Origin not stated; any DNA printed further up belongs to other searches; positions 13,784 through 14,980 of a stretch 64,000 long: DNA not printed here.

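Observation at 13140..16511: ECF sigma, FecR-like anti-sigma, orphan TupA-like binding protein and TSUP permease in one operon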

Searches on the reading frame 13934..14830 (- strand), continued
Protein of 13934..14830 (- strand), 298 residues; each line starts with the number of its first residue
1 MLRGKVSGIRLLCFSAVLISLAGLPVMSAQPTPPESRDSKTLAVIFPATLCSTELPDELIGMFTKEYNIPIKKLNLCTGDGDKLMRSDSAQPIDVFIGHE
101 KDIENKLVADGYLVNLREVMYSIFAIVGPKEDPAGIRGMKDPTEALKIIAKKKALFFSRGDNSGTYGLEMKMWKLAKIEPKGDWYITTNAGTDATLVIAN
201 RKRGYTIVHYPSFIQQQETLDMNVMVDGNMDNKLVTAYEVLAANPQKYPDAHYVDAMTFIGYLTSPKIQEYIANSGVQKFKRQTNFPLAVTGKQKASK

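Call 74: search_protein_families(library=pfam, proteins=[L020:9849-10382:-, L020:10532-11464:-, L020:12612-14516:+, L005:4930-5952:+], max_evalue=0.05)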
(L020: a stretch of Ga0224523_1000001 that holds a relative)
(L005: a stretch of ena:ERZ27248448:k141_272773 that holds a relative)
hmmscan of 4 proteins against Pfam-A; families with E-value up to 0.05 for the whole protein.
L020:9849-10382:- (177 aa): 6 families
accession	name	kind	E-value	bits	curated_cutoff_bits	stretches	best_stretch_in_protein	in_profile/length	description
PF13801.11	Metal_resist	-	1.2e-06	29.1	29.2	1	13-125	11-123/125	Heavy-metal resistance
PF07813.17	LTXXQ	-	1.8e-05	25.8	24.3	1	31-124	2-92/100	LTXXQ motif family protein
PF03301.18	Trp_dioxygenase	-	0.0098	15.7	34.9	1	28-121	217-311/346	Tryptophan 2,3-dioxygenase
PF10925.13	DUF2680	-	0.017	15.7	25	0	88-109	6-27/57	Protein of unknown function (DUF2680)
PF07333.18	SLR1-BP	-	0.029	15.2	22.7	0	130-161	18-49/56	S locus-related glycoprotein 1 binding pollen coat protein (SLR1-BP)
PF06248.19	Zw10_N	-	0.042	14.9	26.3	0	64-116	38-82/93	Centromere/kinetochore Zw10 N-terminal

L020:10532-11464:- (310 aa): 1 family
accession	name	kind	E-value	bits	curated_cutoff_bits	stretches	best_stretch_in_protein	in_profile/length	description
PF13557.12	Phenol_MetA_deg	-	0.0077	16.7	22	1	139-284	60-227/242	Putative MetA-pathway of phenol degradation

L020:12612-14516:+ (634 aa): 2 families
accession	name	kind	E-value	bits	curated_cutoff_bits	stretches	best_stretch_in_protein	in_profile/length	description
PF13229.12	Beta_helix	-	5.2e-15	55.9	25.9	2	247-418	1-157/158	Right handed beta helix region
PF05048.19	NosD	-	0.00078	19.4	23.6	1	247-420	17-171/212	Periplasmic copper-binding protein (NosD)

L005:4930-5952:+ (340 aa): 1 family
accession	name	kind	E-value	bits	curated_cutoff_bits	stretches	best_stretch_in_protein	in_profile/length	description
PF00884.28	Sulfatase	-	1.2e-05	25.3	25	1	46-323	1-301/301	Sulfatase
